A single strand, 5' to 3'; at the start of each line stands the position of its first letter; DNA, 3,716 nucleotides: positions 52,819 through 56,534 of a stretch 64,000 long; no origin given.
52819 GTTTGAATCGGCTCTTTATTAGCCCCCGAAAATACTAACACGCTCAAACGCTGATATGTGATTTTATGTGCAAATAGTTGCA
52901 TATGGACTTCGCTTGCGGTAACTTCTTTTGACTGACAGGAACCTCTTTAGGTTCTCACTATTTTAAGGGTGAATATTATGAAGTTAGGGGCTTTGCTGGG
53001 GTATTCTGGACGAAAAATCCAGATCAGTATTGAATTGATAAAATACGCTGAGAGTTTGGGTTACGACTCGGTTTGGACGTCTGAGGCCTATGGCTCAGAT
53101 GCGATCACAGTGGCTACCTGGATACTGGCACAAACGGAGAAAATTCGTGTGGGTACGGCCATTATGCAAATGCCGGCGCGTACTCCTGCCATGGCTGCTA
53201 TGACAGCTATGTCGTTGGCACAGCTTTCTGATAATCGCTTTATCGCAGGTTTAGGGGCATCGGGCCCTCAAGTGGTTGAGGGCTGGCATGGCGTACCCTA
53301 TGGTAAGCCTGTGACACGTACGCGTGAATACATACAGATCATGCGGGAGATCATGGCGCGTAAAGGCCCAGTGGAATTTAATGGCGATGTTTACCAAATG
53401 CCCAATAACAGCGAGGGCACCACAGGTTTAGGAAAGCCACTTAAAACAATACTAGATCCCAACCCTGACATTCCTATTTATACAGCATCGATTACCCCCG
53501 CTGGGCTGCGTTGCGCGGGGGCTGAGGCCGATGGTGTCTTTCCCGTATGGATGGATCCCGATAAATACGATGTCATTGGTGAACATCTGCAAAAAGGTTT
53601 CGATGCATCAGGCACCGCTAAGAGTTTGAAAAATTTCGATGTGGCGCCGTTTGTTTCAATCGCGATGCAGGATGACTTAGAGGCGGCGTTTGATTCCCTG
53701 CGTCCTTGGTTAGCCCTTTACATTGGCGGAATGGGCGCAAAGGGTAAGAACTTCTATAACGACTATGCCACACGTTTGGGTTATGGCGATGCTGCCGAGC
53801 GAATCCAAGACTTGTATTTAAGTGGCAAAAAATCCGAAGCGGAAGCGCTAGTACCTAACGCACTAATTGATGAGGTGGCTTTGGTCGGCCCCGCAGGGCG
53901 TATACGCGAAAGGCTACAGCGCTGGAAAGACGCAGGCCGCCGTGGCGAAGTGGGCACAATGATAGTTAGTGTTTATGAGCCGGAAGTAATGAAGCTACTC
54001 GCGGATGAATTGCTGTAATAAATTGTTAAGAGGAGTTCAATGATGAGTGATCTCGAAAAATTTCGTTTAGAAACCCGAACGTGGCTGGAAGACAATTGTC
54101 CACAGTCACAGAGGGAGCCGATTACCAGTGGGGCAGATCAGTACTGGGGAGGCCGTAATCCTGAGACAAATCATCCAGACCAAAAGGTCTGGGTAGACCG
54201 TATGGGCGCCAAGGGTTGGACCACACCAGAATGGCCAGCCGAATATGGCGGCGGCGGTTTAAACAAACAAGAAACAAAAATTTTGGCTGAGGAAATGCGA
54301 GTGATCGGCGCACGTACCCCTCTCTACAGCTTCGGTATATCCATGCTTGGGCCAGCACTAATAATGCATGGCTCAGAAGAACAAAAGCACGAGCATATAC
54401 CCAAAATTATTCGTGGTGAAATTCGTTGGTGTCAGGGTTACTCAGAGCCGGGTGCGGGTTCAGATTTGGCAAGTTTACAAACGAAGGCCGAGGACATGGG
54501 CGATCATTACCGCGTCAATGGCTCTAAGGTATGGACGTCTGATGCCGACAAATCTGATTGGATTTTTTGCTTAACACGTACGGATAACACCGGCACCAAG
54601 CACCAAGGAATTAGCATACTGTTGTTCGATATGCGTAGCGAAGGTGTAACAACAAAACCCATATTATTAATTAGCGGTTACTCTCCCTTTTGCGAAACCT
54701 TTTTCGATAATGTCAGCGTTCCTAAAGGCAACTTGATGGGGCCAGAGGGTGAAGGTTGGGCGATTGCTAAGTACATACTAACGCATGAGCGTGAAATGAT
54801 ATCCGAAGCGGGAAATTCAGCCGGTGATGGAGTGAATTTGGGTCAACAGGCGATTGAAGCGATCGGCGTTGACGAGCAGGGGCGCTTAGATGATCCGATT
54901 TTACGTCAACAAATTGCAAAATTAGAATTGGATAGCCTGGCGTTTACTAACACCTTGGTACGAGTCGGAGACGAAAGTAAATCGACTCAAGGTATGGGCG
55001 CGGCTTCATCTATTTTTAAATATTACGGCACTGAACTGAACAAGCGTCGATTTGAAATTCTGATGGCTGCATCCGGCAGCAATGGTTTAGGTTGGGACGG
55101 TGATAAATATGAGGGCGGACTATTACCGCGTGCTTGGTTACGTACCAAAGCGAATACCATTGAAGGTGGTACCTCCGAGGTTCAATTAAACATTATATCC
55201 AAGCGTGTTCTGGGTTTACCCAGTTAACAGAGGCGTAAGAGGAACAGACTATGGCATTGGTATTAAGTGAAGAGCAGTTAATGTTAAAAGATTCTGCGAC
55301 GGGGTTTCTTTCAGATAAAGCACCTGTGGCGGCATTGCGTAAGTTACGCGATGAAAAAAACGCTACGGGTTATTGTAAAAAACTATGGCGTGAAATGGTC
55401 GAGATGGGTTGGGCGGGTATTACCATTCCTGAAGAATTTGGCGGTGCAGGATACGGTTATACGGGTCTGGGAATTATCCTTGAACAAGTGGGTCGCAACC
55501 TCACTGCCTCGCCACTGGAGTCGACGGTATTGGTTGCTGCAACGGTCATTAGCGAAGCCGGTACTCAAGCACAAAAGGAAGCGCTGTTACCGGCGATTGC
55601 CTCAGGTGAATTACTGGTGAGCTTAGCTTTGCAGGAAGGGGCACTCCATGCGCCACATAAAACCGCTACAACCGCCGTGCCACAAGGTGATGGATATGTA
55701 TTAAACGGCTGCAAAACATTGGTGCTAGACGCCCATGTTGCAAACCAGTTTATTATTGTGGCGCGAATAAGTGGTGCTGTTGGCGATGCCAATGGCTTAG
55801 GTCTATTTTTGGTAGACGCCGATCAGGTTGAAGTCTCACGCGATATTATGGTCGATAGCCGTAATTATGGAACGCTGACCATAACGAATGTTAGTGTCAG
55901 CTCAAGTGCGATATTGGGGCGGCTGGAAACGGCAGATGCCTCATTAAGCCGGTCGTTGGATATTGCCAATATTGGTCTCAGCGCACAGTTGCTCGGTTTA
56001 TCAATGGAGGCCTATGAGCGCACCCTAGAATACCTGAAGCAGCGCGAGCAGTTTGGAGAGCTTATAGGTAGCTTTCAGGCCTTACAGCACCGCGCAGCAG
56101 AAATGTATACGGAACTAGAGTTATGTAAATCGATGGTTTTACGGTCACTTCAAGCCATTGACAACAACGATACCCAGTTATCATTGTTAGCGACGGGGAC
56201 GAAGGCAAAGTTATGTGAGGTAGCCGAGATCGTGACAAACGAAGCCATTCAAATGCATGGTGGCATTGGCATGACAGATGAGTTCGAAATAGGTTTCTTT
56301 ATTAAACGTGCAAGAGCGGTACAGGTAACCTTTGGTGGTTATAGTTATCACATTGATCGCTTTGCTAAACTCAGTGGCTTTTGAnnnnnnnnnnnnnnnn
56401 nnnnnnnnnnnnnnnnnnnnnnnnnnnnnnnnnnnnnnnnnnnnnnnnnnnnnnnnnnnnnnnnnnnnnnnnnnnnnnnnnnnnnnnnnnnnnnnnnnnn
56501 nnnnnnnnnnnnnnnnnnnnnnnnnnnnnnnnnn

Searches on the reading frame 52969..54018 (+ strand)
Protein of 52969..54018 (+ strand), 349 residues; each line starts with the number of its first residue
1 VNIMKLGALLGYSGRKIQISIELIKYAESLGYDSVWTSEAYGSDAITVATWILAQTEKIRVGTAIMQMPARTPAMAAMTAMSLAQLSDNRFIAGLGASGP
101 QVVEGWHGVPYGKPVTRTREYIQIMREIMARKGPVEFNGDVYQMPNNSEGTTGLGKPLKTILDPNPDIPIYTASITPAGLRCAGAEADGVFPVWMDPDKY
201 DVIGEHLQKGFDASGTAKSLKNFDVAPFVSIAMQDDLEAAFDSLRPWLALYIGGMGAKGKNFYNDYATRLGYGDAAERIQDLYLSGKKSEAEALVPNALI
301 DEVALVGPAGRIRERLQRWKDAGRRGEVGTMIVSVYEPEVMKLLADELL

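Call 8: search_protein_families(library=pfam, proteins=[window:52969-54018:+])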
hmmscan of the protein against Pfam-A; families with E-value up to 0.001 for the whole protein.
window:52969-54018:+ (349 aa): 1 family
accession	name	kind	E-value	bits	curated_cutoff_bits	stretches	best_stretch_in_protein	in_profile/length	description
PF00296.26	Bac_luciferase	-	2.9e-68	231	27.9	1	16-324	21-312/314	Luciferase-like monooxygenase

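Call 35: find_homologous_proteins(query=window:52978-54018:+, max_evalue=1e-60)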
Query window:52978-54018:+ (346 aa): 7997 proteins with E <= 1e-60 among 8000 candidates; the best 120 are listed.
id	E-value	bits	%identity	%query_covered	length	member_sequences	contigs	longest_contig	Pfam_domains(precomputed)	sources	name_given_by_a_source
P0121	1.1e-228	776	100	100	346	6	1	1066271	PF00296.27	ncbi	ncbi:MAG: LLM class F420-dependent oxidoreductase [Pseudomonadales bacterium]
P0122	2.3e-187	640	81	100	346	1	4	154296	PF00296.27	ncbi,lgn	-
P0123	6.0e-186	636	79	100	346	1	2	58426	PF00296.27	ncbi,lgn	-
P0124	1.3e-184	631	78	100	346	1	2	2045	PF00296.27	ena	-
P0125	1.5e-184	631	78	100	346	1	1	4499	PF00296.27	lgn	-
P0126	1.8e-184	631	79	100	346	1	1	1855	PF00296.27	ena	-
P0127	4.4e-184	630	78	100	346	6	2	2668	PF00296.27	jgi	jgi:F420-dependent oxidoreductase-like protein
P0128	6.7e-184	629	79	100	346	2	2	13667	PF00296.27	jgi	jgi:F420-dependent oxidoreductase-like protein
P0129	6.8e-184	629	79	100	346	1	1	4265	PF00296.27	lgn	-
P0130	7.5e-184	629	78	100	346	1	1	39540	PF00296.27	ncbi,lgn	-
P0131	8.4e-184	629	78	100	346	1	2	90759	PF00296.27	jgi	jgi:F420-dependent oxidoreductase-like protein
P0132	9.5e-184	629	78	100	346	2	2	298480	PF00296.27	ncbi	ncbi:MAG: LLM class F420-dependent oxidoreductase [Halieaceae bacterium]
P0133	1.0e-183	628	78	100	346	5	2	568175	PF00296.27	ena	-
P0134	1.3e-183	628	79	100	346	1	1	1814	PF00296.27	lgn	-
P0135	1.3e-183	628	78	100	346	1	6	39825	PF00296.27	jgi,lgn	jgi:F420-dependent oxidoreductase-like protein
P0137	1.7e-183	628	78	100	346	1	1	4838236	PF00296.27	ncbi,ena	-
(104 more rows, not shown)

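Call 36: find_encoding_contigs(protein=P0122, flank=7000, max_places=2)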
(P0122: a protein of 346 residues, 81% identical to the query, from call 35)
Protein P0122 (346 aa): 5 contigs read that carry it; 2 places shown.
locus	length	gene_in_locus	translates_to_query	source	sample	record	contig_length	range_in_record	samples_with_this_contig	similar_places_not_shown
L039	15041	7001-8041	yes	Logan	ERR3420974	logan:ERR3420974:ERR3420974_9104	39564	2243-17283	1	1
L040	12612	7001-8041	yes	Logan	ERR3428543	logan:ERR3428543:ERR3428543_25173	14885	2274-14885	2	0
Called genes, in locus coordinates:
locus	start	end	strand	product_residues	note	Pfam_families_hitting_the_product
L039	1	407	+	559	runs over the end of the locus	PF08378:NERD, PF13538:UvrD_C_2 (weak)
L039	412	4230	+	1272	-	PF13245:AAA_19, PF13604:AAA_30, PF01443:Viral_helicase1 (weak), PF13086:AAA_11 (weak), PF01443:Viral_helicase1 (weak), PF13538:UvrD_C_2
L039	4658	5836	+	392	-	PF02771:Acyl-CoA_dh_N, PF02770:Acyl-CoA_dh_M, PF00441:Acyl-CoA_dh_1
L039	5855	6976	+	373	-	PF02771:Acyl-CoA_dh_N, PF02770:Acyl-CoA_dh_M, PF00441:Acyl-CoA_dh_1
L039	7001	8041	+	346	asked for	PF00296:Bac_luciferase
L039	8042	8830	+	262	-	PF00106:adh_short, PF13561:adh_short_C2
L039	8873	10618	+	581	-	PF20423:AceK_regulatory, PF06315:AceK_kinase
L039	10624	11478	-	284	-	PF13622:4HBT_3, PF20789:4HBT_3C, PF02551:Acyl_CoA_thio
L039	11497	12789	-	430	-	PF00440:TetR_N, PF04967:HTH_10 (faint), PF17932:TetR_C_24, PF16925:TetR_C_13 (faint), PF00440:TetR_N, PF17932:TetR_C_24 (weak)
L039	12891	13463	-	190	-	PF03352:Adenine_glyco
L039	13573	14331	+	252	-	PF00378:ECH_1, PF16113:ECH_2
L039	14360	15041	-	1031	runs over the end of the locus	PF07494:Reg_prop (faint), PF07495:Y_Y_Y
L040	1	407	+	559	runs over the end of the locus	PF08378:NERD, PF13538:UvrD_C_2 (weak)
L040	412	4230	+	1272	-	PF13245:AAA_19, PF13604:AAA_30, PF01443:Viral_helicase1 (weak), PF13086:AAA_11 (weak), PF01443:Viral_helicase1 (weak), PF13538:UvrD_C_2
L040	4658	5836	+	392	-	PF02771:Acyl-CoA_dh_N, PF02770:Acyl-CoA_dh_M, PF00441:Acyl-CoA_dh_1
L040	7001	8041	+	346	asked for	PF00296:Bac_luciferase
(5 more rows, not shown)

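Call 37: find_encoding_contigs(protein=P0123, flank=7000, max_places=2)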
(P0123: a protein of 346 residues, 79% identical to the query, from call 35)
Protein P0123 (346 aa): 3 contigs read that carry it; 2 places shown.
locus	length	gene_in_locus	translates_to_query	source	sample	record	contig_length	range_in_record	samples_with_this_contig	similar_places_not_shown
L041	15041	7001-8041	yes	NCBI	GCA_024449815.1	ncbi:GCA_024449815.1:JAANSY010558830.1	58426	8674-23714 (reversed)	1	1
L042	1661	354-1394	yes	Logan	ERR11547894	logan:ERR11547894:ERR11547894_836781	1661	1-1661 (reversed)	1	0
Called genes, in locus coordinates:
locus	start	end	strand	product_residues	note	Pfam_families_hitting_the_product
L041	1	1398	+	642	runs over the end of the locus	PF00012:HSP70, PF06723:MreB_Mbl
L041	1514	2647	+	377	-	PF00226:DnaJ, PF01556:DnaJ_C, PF00684:DnaJ_CXXCXGXG, PF27439:DnaJ_C_2 (weak)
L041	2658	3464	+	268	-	PF01113:DapB_N, PF05173:DapB_C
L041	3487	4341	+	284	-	PF00085:Thioredoxin, PF13098:Thioredoxin_2, PF13905:Thioredoxin_8 (faint), PF12895:ANAPC3 (faint), PF14559:TPR_19, PF14561:TPR_20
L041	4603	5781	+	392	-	PF02771:Acyl-CoA_dh_N, PF02770:Acyl-CoA_dh_M, PF00441:Acyl-CoA_dh_1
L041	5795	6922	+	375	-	PF02771:Acyl-CoA_dh_N, PF02770:Acyl-CoA_dh_M, PF00441:Acyl-CoA_dh_1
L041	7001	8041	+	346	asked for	PF00296:Bac_luciferase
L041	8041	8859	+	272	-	PF00106:adh_short, PF13561:adh_short_C2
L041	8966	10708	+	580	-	PF20423:AceK_regulatory, PF06315:AceK_kinase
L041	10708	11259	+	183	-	PF00300:His_Phos_1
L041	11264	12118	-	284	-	PF13622:4HBT_3, PF20789:4HBT_3C, PF02551:Acyl_CoA_thio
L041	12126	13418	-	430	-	PF00440:TetR_N, PF04967:HTH_10 (faint), PF17932:TetR_C_24, PF00440:TetR_N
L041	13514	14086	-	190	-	PF03352:Adenine_glyco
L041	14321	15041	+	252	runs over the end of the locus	PF00378:ECH_1, PF16113:ECH_2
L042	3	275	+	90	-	?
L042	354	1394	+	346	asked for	PF00296:Bac_luciferase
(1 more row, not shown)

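Call 38: find_encoding_contigs(protein=P0137, flank=7000, max_places=1)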
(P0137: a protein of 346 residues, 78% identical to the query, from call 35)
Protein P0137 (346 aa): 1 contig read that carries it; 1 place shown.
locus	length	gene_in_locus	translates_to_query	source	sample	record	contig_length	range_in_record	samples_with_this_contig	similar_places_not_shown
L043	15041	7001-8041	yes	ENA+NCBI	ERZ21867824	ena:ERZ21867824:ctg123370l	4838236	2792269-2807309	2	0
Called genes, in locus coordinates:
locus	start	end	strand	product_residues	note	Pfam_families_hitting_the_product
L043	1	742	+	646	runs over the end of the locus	PF00012:HSP70, PF06723:MreB_Mbl, PF02782:FGGY_C (faint)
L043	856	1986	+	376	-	PF00226:DnaJ, PF01556:DnaJ_C, PF00684:DnaJ_CXXCXGXG, PF27439:DnaJ_C_2 (weak)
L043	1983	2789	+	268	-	PF01113:DapB_N, PF05173:DapB_C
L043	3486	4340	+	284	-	PF00085:Thioredoxin, PF13098:Thioredoxin_2, PF13905:Thioredoxin_8 (faint), PF13428:TPR_14 (faint), PF14559:TPR_19, PF14561:TPR_20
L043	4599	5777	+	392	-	PF02771:Acyl-CoA_dh_N, PF02770:Acyl-CoA_dh_M, PF00441:Acyl-CoA_dh_1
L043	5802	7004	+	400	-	PF02771:Acyl-CoA_dh_N, PF02770:Acyl-CoA_dh_M, PF00441:Acyl-CoA_dh_1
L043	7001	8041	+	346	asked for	PF00296:Bac_luciferase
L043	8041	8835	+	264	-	PF00106:adh_short, PF08659:KR (weak), PF13561:adh_short_C2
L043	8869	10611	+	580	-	PF20423:AceK_regulatory, PF06315:AceK_kinase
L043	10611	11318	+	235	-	PF00300:His_Phos_1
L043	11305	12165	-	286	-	PF13622:4HBT_3, PF20789:4HBT_3C, PF02551:Acyl_CoA_thio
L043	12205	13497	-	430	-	PF00440:TetR_N, PF04297:UPF0122 (faint), PF04967:HTH_10 (faint), PF13412:HTH_24 (faint), PF17932:TetR_C_24, PF00440:TetR_N, PF17932:TetR_C_24 (weak)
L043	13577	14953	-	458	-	PF01554:MatE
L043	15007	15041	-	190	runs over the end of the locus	PF03352:Adenine_glyco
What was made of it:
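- Related Halieaceae loci have a double-TetR gene near the orthologous operon (calls 36-38).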

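Call 39: find_encoding_contigs(protein=P0121, flank=10000, max_places=3)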
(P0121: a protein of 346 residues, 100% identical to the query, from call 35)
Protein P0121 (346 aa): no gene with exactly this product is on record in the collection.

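Call 56: search_protein_families(library=ncbifam, proteins=[window:52978-54018:+])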
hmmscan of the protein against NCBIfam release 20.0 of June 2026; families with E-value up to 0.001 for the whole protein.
window:52978-54018:+ (346 aa): 26 families (the best 25 are shown)
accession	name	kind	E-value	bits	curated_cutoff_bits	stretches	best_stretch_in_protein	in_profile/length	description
TIGR03559.1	F420_Rv3520c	subfamily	8.3e-111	370.1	335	1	2-320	1-318/325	LLM class F420-dependent oxidoreductase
TIGR04024.1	F420_NP1902A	hypoth_equivalog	7e-56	189.3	345.4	1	18-318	18-301/330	TIGR04024 family LLM class F420-dependent oxidoreductase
TIGR03841.1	F420_Rv3093c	subfamily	6.3e-40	137.4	213.65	1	11-320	6-288/298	LLM class F420-dependent oxidoreductase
TIGR03564.1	F420_MSMEG_4879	subfamily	2.8e-34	118.9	234.25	1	19-237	3-207/265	TIGR03564 family F420-dependent LLM class oxidoreductase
TIGR03555.1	F420_mer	equivalog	5.5e-29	101.6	348.7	1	17-321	14-299/325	5,10-methylenetetrahydromethanopterin reductase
NF002619.0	PRK02271.1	equivalog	2.4e-27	96.1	276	1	18-320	17-299/329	5,10-methylenetetrahydromethanopterin reductase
TIGR03617.1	F420_MSMEG_2256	subfamily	2.2e-26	92.6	278.15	1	24-325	4-296/318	TIGR03617 family F420-dependent LLM class oxidoreductase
TIGR03620.1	F420_MSMEG_4141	subfamily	2.8e-18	66.2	219.8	1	17-124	20-121/280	TIGR03620 family F420-dependent LLM class oxidoreductase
TIGR03857.1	F420_MSMEG_2249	hypoth_equivalog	3.7e-16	59.3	218.4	1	15-189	14-177/329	TIGR03857 family LLM class F420-dependent oxidoreductase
TIGR03619.1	F420_Rv2161c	subfamily_domain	1.6e-15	57.4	166.9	1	47-215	51-209/247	TIGR03619 family F420-dependent LLM class oxidoreductase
TIGR03842.1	F420_CPS_4043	hypoth_equivalog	1.4e-14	54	295.45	1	17-320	15-301/329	TIGR03842 family LLM class F420-dependent oxidoreductase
TIGR03854.1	F420_MSMEG_3544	hypoth_equivalog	1.4e-12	47.5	295.6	1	20-220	18-210/290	TIGR03854 family LLM class F420-dependent oxidoreductase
TIGR03621.1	F420_MSMEG_2516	subfamily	3.9e-12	45.9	213.15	1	19-186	18-172/295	TIGR03621 family F420-dependent LLM class oxidoreductase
TIGR03560.1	F420_Rv1855c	subfamily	2.6e-11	43.7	231.4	1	19-144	17-156/227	TIGR03560 family F420-dependent LLM class oxidoreductase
TIGR03571.1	lucif_BA3436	subfamily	3e-11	43.1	303.9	1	13-131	29-158/304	TIGR03571 family LLM class oxidoreductase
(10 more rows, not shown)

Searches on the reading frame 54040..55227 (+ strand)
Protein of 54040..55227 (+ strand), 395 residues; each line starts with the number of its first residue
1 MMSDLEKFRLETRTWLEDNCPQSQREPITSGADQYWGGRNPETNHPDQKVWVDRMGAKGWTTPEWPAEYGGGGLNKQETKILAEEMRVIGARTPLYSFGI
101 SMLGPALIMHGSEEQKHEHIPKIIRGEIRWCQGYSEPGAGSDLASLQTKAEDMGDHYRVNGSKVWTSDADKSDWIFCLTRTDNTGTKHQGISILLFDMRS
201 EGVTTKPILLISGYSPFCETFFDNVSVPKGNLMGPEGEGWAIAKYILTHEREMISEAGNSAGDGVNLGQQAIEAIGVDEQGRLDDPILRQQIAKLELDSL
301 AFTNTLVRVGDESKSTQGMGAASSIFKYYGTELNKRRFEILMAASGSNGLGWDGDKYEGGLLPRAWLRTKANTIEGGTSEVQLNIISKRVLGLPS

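Call 8: search_protein_families(library=pfam, proteins=[window:54040-55227:+])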
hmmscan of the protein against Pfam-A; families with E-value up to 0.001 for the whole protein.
window:54040-55227:+ (395 aa): 3 families
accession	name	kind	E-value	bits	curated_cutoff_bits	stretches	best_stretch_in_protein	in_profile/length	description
PF02770.24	Acyl-CoA_dh_M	-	7.2e-19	68.2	33.3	1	131-225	1-97/97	Acyl-CoA dehydrogenase, middle domain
PF00441.29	Acyl-CoA_dh_1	-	1.8e-18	67.6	22.4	1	237-391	1-150/150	Acyl-CoA dehydrogenase, C-terminal domain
PF02771.21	Acyl-CoA_dh_N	-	2.4e-15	57.3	22.9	1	43-127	29-113/113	Acyl-CoA dehydrogenase, N-terminal domain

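Call 56: search_protein_families(library=ncbifam, proteins=[window:54040-55227:+])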
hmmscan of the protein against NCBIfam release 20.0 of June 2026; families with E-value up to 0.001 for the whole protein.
window:54040-55227:+ (395 aa): 18 families
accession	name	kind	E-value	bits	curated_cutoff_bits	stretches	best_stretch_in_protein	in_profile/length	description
TIGR03204.1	pimC_large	equivalog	4e-81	272.9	623.85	1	7-393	10-395/395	pimeloyl-CoA dehydrogenase large subunit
NF045552.1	GlutCoADH_Des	equivalog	6.7e-32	111.1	470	1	51-251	42-244/387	glutaryl-CoA dehydrogenase Acd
NF008997.0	PRK12341.1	equivalog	1.1e-26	93.8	537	1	54-391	45-377/382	acyl-CoA dehydrogenase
NF042972.1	AcrlCoAredClosAcrC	equivalog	2.4e-26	92.3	640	1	52-251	42-242/378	acryloyl-CoA reductase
TIGR03207.1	cyc_hxne_CoA_dh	equivalog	3.1e-23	82.1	575.35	1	52-241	38-228/372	cyclohexanecarboxyl-CoA dehydrogenase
NF045652.1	ProlPCPDhRedW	equivalog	6.9e-23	81.1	650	1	54-252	39-241/376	L-prolyl-[peptidyl-carrier protein] dehydrogenase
NF053553.1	prodigi_MBC_PigA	equivalog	1.9e-20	73.4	500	1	46-253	37-247/381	prodigiosin MBC biosynthesis dehydrogenase PigA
NF043006.1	CyhCrbnylCoADH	equivalog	1.4e-19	70.3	650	1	61-247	50-237/380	cyclohexane-1-carbonyl-CoA dehydrogenase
NF058590.1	AcCoDHFadEBacil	equivalog_domain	1.4e-19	70.1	600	1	53-249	60-255/586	acyl-CoA dehydrogenase FadE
NF042439.1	SulpropCoADesulf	equivalog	1.9e-17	63.1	600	1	52-234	30-215/379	3-sulfinopropanoyl-CoA desulfinase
NF002885.1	PRK03354.1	equivalog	1.9e-16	60.1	540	1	44-391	35-374/378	crotonobetainyl-CoA dehydrogenase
NF052270.1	Staph_DH_FadE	equivalog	1.2e-12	47.4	600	1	106-188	116-199/400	acyl-CoA dehydrogenase FadE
NF037942.1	ac_ACP_DH_MbtN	equivalog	4.2e-08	32.3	700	1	111-264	92-244/376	mycobactin biosynthesis acyl-ACP dehydrogenase MbtN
TIGR03203.1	pimD_small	equivalog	5.4e-08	32.3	652.7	1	56-208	47-198/378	pimeloyl-CoA dehydrogenase small subunit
TIGR04022.1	sulfur_SfnB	equivalog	3.3e-06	26.2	430.9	1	53-187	40-171/391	SfnB family sulfur acquisition oxidoreductase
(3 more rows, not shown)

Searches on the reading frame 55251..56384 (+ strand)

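Call 8: search_protein_families(library=pfam, proteins=[window:55251-56384:+])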
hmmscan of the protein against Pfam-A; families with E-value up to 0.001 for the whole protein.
window:55251-56384:+ (377 aa): 4 families
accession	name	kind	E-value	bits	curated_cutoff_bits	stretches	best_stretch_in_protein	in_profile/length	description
PF00441.29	Acyl-CoA_dh_1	-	9.7e-27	94.4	22.4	1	235-364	10-138/150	Acyl-CoA dehydrogenase, C-terminal domain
PF02771.21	Acyl-CoA_dh_N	-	8.3e-23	81.4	22.9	1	6-120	1-113/113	Acyl-CoA dehydrogenase, N-terminal domain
PF02770.24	Acyl-CoA_dh_M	-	3.8e-08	33.8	33.3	1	138-196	16-74/97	Acyl-CoA dehydrogenase, middle domain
PF08028.16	Acyl-CoA_dh_2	-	7.3e-06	26.7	22.7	1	242-344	2-113/134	Acyl-CoA dehydrogenase, C-terminal domain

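Call 56: search_protein_families(library=ncbifam, proteins=[window:55251-56384:+])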
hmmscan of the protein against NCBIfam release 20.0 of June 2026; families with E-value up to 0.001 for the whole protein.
window:55251-56384:+ (377 aa): 20 families
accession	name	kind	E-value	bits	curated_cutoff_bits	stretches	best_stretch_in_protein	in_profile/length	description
TIGR03203.1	pimD_small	equivalog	2.1e-66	224.5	652.7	1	5-376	4-377/378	pimeloyl-CoA dehydrogenase small subunit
NF042972.1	AcrlCoAredClosAcrC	equivalog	1.1e-49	169.2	640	1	1-356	1-357/378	acryloyl-CoA reductase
NF042439.1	SulpropCoADesulf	equivalog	1.3e-40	139.4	600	1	37-360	21-355/379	3-sulfinopropanoyl-CoA desulfinase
NF008997.0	PRK12341.1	equivalog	9.4e-39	133.5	537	1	1-362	1-363/382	acyl-CoA dehydrogenase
NF050027.1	acylCoADhIpdE2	equivalog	1.6e-37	129.7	450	2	229-363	173-298/311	acyl-CoA dehydrogenase IpdE2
NF045652.1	ProlPCPDhRedW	equivalog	9.4e-37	126.7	650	1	37-343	28-342/376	L-prolyl-[peptidyl-carrier protein] dehydrogenase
NF045552.1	GlutCoADH_Des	equivalog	1.4e-36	126.5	470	1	1-354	1-358/387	glutaryl-CoA dehydrogenase Acd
NF053553.1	prodigi_MBC_PigA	equivalog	1.5e-34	119.8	500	1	1-347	1-351/381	prodigiosin MBC biosynthesis dehydrogenase PigA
NF058590.1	AcCoDHFadEBacil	equivalog_domain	6.5e-31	107.5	600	1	5-355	21-390/586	acyl-CoA dehydrogenase FadE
TIGR03207.1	cyc_hxne_CoA_dh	equivalog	3.1e-28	98.6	575.35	1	5-340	1-337/372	cyclohexanecarboxyl-CoA dehydrogenase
NF002885.1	PRK03354.1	equivalog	1.8e-26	93.1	540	1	1-362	1-360/378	crotonobetainyl-CoA dehydrogenase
NF043006.1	CyhCrbnylCoADH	equivalog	6.8e-25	87.8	650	1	46-362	41-362/380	cyclohexane-1-carbonyl-CoA dehydrogenase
NF049984.1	Rv1679_FadE16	equivalog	2.7e-18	66.3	600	1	47-359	31-349/371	Rv1679 family acyl-CoA dehydrogenase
NF052270.1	Staph_DH_FadE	equivalog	2.9e-17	62.5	600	1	102-359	119-377/400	acyl-CoA dehydrogenase FadE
TIGR03204.1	pimC_large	equivalog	7.7e-14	51.4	623.85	1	3-196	2-197/395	pimeloyl-CoA dehydrogenase large subunit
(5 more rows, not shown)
